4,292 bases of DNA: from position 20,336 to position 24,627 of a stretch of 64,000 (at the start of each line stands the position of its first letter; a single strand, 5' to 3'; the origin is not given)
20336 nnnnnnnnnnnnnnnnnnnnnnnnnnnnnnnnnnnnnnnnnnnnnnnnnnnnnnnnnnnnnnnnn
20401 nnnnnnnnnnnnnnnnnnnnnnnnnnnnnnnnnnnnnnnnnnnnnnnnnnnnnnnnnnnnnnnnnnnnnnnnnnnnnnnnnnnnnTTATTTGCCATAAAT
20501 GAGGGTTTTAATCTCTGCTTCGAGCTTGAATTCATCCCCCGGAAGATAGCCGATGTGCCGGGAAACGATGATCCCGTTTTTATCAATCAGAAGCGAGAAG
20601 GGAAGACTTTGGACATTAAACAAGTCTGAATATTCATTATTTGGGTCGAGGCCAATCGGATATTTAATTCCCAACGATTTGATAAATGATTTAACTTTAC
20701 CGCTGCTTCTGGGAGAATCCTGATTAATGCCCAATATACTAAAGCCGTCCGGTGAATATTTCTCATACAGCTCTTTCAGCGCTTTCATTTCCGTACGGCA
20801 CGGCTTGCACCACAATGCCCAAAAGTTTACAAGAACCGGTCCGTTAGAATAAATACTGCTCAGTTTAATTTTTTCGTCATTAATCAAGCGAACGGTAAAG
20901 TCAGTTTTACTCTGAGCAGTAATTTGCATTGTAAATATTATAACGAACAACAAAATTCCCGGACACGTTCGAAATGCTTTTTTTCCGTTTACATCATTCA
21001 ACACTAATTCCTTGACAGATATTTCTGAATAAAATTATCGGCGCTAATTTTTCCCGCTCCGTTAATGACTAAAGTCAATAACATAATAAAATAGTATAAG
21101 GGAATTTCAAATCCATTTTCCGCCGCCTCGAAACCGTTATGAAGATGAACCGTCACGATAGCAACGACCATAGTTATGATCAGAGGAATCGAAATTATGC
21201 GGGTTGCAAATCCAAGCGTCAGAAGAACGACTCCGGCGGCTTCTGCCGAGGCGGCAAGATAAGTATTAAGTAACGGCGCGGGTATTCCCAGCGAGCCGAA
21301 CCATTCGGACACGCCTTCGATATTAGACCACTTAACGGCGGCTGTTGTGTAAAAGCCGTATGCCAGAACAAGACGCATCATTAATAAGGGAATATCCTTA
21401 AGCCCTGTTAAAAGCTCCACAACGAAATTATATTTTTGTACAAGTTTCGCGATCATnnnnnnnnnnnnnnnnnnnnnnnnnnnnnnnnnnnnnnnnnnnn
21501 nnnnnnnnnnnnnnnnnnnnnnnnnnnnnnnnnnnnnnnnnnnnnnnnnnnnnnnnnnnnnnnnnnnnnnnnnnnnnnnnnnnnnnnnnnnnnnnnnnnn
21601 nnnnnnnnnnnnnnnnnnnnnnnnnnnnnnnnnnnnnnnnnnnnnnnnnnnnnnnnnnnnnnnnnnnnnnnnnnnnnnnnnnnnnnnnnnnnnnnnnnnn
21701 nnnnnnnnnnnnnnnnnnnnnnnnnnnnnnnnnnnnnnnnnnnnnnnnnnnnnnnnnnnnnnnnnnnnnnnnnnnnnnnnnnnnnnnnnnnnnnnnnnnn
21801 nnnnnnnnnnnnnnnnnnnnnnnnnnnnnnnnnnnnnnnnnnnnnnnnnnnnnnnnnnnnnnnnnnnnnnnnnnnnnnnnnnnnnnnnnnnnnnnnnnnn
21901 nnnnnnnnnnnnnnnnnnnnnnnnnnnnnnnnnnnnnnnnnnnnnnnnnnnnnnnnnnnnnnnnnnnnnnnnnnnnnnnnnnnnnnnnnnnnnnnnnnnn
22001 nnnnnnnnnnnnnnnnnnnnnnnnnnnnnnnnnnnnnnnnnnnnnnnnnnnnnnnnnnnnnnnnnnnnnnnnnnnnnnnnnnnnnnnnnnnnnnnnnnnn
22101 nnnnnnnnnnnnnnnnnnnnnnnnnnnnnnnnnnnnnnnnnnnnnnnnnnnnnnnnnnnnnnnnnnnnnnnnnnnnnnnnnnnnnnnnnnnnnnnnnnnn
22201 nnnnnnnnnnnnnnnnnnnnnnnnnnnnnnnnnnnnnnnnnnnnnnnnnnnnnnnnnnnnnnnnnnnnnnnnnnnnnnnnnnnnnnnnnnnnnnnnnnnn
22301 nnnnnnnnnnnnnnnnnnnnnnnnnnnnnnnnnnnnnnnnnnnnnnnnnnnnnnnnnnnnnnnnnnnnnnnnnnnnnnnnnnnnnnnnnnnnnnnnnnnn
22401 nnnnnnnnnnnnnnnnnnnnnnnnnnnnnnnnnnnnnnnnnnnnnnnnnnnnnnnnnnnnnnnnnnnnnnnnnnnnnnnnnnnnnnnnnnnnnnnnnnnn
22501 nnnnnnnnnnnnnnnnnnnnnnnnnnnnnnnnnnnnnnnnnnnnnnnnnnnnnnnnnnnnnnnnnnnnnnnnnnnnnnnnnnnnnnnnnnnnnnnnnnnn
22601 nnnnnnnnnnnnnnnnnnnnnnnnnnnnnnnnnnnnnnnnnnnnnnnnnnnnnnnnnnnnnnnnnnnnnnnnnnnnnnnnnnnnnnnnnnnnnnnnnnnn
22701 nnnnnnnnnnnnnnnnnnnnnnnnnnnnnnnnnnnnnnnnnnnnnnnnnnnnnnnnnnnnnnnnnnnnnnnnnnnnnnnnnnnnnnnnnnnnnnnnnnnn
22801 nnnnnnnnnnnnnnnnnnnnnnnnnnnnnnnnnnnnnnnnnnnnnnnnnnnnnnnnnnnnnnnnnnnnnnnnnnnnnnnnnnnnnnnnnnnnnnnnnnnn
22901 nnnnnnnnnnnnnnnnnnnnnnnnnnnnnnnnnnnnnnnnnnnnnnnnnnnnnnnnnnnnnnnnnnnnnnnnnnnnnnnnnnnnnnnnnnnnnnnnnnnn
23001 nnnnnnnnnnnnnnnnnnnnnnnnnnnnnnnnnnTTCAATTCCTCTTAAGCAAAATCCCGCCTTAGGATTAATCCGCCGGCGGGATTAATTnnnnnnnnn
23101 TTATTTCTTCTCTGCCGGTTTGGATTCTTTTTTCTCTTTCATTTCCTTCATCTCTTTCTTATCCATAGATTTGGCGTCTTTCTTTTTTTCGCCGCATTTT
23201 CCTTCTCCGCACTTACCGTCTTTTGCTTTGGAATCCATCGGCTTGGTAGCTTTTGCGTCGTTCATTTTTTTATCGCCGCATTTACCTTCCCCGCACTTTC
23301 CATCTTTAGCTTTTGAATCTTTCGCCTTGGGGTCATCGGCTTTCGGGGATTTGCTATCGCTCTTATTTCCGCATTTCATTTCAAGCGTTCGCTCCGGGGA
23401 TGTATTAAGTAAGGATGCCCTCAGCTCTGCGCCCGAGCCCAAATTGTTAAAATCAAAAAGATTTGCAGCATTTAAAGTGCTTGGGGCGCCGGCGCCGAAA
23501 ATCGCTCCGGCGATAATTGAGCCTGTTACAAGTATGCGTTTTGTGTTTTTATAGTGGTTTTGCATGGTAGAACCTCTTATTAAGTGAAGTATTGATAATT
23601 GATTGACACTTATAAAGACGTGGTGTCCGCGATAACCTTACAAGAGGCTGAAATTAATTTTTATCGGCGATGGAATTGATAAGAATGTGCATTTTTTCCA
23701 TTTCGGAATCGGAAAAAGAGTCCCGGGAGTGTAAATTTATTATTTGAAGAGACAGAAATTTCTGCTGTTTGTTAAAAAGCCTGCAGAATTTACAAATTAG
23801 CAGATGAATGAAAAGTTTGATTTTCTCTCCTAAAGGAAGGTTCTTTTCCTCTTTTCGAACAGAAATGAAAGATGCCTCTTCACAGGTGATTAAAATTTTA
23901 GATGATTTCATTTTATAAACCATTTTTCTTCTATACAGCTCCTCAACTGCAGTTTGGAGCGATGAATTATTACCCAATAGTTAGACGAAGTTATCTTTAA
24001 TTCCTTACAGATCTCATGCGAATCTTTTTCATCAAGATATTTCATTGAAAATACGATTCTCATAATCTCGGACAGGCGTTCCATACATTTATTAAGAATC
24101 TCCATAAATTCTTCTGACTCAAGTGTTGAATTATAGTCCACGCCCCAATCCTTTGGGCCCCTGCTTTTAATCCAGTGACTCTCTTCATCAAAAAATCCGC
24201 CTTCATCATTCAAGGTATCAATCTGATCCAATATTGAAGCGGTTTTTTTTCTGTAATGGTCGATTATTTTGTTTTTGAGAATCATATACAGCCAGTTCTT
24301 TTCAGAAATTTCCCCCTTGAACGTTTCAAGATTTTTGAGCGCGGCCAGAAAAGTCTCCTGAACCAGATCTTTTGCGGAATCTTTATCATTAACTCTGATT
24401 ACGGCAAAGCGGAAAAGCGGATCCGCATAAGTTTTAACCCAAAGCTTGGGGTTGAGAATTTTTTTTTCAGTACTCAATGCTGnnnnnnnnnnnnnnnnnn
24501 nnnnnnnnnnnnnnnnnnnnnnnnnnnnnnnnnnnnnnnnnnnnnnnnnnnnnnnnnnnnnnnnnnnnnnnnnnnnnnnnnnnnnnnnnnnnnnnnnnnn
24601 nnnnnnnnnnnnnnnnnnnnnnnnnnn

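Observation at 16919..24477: ECF/ZAS-controlled DUF692 (MNIO)-DUF2063-DoxX peptide-modification cluster extended by TlpA, two outer-membrane barrels and a T9SS-sorted CxxC protein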

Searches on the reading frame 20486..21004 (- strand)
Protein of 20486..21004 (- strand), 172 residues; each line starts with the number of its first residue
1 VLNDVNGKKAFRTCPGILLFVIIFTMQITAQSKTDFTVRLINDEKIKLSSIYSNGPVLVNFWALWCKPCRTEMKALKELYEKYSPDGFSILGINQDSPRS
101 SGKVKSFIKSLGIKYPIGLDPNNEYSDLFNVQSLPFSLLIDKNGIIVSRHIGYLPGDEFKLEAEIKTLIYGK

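Call 3: search_protein_families(library=pfam, proteins=[window:20486-21004:-], max_evalue=0.01)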
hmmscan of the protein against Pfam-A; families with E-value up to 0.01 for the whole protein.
window:20486-21004:- (172 aa): 6 families
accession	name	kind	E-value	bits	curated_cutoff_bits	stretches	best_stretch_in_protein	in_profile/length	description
PF00578.27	AhpC-TSA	-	9e-25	87.4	26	1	34-147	6-122/124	AhpC/TSA family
PF08534.16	Redoxin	-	2.5e-21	76.4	26.6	1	42-160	17-143/148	Redoxin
PF13905.12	Thioredoxin_8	-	8e-17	61.8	27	1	56-145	3-93/94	Thioredoxin-like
PF00085.26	Thioredoxin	-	3.6e-07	30.6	23.5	1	53-99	17-62/103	Thioredoxin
PF13098.12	Thioredoxin_2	-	1.7e-06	28.8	27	1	54-160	5-101/104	Thioredoxin-like domain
PF00255.25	GSHPx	-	0.0019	18.2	27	1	35-93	3-59/108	Glutathione peroxidase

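Call 4: search_protein_families(library=ncbifam, proteins=[window:20486-21004:-], max_evalue=0.01)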
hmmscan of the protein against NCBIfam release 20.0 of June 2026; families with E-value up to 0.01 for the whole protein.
window:20486-21004:- (172 aa): 15 families
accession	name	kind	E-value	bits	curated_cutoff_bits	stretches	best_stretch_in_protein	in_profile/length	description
NF002854.0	PRK03147.1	subfamily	1.7e-28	99.7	170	1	31-155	40-161/176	thiol-disulfide oxidoreductase ResA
NF041202.1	StoA_CxxC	exception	3.5e-17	62.8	210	1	16-159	12-157/163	endospore biogenesis thiol-disulfide oxidoreductase StoA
NF047696.1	ThlDiSintTplARhiz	equivalog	1.1e-15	58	230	1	25-149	69-196/219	thiol:disulfide interchange protein TlpA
TIGR00385.1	dsbE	subfamily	5e-15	55.5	123.15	1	50-159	59-163/173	DsbE family thiol:disulfide interchange protein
NF011941.0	PRK15412.1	equivalog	8.8e-13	48.2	359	1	54-168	68-175/185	thiol:disulfide interchange protein DsbE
TIGR01068.1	thioredoxin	equivalog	3.4e-11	43.2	96.8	1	47-97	7-56/101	thioredoxin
NF041054.1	WAxxUGC_long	equivalog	2.2e-10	40.4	300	1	35-148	86-196/354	ResA-like WAxxUGC motif-containing protein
NF010625.0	PRK14018.1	equivalog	5.2e-07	28.5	522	1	44-153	46-159/521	bifunctional peptide-methionine (S)-S-oxide reductase MsrA/peptide-methionine (R)-S-oxide reductase MsrB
NF040769.1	SelL_rel_redox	subfamily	8e-07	28.9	120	1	34-132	4-101/173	SelL-related redox protein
NF006898.0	PRK09381.1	equivalog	1.4e-06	28.7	138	1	42-86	9-53/109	thioredoxin TrxA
NF008229.0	PRK10996.1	equivalog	1.4e-06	28.1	125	1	40-74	37-72/141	thioredoxin TrxC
NF047697.1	ThioredTrxAClost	equivalog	0.00013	22.1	140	1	51-85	14-48/105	thioredoxin TrxA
NF006960.0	PRK09437.1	equivalog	0.00039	20.4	140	1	33-131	10-105/156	thioredoxin-dependent thiol peroxidase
NF045694.1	seleno_TsoB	exception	0.0025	15.9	805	1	43-71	463-491/572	rhodanese/DsbD fusion-like selenoprotein TsoB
NF038285.1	deiodinase_rel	hypoth_equivalog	0.0039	16.7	250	1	33-84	182-234/347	deiodinase family protein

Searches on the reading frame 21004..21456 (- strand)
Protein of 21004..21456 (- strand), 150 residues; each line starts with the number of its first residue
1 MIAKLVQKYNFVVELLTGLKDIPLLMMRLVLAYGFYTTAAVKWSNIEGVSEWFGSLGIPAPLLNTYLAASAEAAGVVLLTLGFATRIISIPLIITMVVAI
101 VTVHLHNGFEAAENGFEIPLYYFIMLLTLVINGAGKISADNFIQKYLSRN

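Call 3: search_protein_families(library=pfam, proteins=[window:21004-21456:-], max_evalue=0.01)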
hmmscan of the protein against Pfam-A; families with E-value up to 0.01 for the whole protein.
window:21004-21456:- (150 aa): 4 families
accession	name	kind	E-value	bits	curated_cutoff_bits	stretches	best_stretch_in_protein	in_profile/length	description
PF07681.17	DoxX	-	7.8e-18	65.3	23.6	1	24-104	2-84/85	DoxX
PF04173.18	DoxD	-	0.0065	16.9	22.7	1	72-148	75-149/167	TQO small subunit DoxD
PF07291.16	MauE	-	0.0075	17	27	1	22-101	3-85/128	Methylamine utilisation protein MauE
PF13564.11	DoxX_2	-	0.0094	16.5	26.3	0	28-126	3-100/103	DoxX-like family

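Call 4: search_protein_families(library=ncbifam, proteins=[window:21004-21456:-], max_evalue=0.01)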
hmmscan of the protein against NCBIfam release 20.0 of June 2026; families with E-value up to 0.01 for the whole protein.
window:21004-21456:- (150 aa): 1 family
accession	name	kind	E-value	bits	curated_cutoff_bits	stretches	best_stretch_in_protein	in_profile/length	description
NF050144.1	matur_HvfX_fam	equivalog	2e-36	125.6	80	2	22-111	2-95/165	HvfX family Cu-binding RiPP maturation protein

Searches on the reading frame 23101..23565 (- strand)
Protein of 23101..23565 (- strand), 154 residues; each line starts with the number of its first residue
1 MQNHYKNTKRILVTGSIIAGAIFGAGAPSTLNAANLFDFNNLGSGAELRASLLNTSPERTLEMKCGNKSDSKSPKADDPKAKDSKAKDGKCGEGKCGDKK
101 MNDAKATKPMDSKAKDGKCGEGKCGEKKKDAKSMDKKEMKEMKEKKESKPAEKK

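Call 3: search_protein_families(library=pfam, proteins=[window:23101-23565:-], max_evalue=0.01)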
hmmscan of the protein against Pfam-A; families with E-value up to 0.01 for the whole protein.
window:23101-23565:- (154 aa): 0 families

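Call 4: search_protein_families(library=ncbifam, proteins=[window:23101-23565:-], max_evalue=0.01)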
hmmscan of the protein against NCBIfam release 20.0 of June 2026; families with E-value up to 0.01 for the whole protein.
window:23101-23565:- (154 aa): 2 families
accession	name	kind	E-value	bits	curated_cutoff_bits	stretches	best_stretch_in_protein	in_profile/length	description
NF050188.1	OxThioModRiPPHvfA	equivalog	3.8e-06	27.4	95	1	63-107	22-65/96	oxazolone/thioamide-modified RiPP metallophore HvfA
NF050137.2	KCGExKCG_twice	domain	0.0002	20.9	19.5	1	110-127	13-29/29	HvfA family oxazolone/thioamide-modified RiPP metallophore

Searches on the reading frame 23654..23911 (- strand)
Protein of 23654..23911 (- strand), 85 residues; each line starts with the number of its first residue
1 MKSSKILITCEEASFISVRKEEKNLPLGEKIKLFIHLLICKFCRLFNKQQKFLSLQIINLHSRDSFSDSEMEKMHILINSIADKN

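Call 3: search_protein_families(library=pfam, proteins=[window:23654-23911:-], max_evalue=0.01)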
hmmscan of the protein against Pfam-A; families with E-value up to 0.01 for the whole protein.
window:23654-23911:- (85 aa): 0 families

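Call 4: search_protein_families(library=ncbifam, proteins=[window:23654-23911:-], max_evalue=0.01)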
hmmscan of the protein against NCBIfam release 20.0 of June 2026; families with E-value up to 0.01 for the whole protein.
window:23654-23911:- (85 aa): 1 family
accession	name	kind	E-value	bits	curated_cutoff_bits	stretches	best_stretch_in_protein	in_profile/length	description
NF052368.1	antisigmaE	subfamily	1e-10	41.2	50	1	8-53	2-47/48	anti-sigma factor family protein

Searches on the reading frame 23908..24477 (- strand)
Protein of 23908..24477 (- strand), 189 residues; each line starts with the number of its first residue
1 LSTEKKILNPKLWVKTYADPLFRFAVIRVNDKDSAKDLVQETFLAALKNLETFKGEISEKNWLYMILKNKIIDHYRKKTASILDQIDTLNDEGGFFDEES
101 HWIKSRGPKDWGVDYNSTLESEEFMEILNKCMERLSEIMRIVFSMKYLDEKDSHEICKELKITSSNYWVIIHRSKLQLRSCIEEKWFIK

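Call 3: search_protein_families(library=pfam, proteins=[window:23908-24477:-], max_evalue=0.01)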
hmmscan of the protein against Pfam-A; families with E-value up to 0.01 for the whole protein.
window:23908-24477:- (189 aa): 4 families
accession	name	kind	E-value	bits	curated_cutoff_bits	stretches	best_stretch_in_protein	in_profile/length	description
PF04542.20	Sigma70_r2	-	1.4e-15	57.3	24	1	14-79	2-69/71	Sigma-70 region 2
PF08281.18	Sigma70_r4_2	-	3.8e-08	33.3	25.7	1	126-178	2-54/54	Sigma-70, region 4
PF22029.2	PhyR_sigma2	-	0.0017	18.8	27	1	23-67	10-54/55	Sigma2 domain of PhyR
PF07374.17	DUF1492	-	0.0081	16.8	21.5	1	129-176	49-97/100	Protein of unknown function (DUF1492)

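Call 4: search_protein_families(library=ncbifam, proteins=[window:23908-24477:-], max_evalue=0.01)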
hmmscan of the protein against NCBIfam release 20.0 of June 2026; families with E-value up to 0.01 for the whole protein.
window:23908-24477:- (189 aa): 85 families (the best 25 are shown)
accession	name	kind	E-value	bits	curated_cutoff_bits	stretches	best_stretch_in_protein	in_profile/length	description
TIGR02943.1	Sig70_famx1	hypoth_equivalog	5.3e-45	153.5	162.2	1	20-187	14-184/188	RNA polymerase sigma-70 factor, TIGR02943 family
NF008892.0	PRK11924.2-1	equivalog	1.7e-43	148.6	291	1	14-187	22-198/203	RNA polymerase sigma factor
NF009184.0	PRK12532.1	equivalog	4.5e-42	144.1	276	1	20-187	17-189/195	RNA polymerase sigma factor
NF009182.0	PRK12530.1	subfamily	1.3e-40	138.9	264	1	21-187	22-189/193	RNA polymerase sigma factor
NF009196.0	PRK12544.1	equivalog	1.8e-40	138.6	287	1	5-189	15-203/208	RNA polymerase factor sigma-70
NF009173.0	PRK12520.1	equivalog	3.9e-40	137.6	255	1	15-187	9-184/191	RNA polymerase sigma factor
NF009197.0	PRK12545.1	equivalog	8.8e-28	97.5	336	1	19-185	19-190/201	RNA polymerase factor sigma-70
TIGR02937.1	sigma70-ECF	superfamily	2.4e-24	85.8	42.9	1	15-181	8-164/165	sigma-70 family RNA polymerase sigma factor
TIGR02985.1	Sig70_bacteroi1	subfamily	1.6e-21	77.2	126.4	1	14-173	7-153/162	RNA polymerase sigma-70 factor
TIGR02950.1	SigM_subfam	subfamily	3e-20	72.7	147.95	2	15-81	7-72/159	RNA polymerase sigma factor, SigM family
NF008888.0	PRK11922.1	equivalog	9.1e-18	64.7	204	1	14-184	36-198/231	RNA polymerase sigma factor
NF007220.0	PRK09639.1-5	equivalog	1e-17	64.5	260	1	15-185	10-167/181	RNA polymerase sigma factor SigX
TIGR02989.1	Sig-70_gvs1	subfamily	1.6e-17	63.9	124.55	2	14-84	7-77/158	RNA polymerase sigma-70 factor, Rhodopirellula/Verrucomicrobium family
NF058625.1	sigma_PG0214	equivalog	1.7e-17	63.6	130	1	14-183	10-162/170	GFO_1088 family ECF-type sigma factor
NF007223.0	PRK09641.1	equivalog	2e-17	63.6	209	1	14-183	24-185/187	RNA polymerase sigma factor SigW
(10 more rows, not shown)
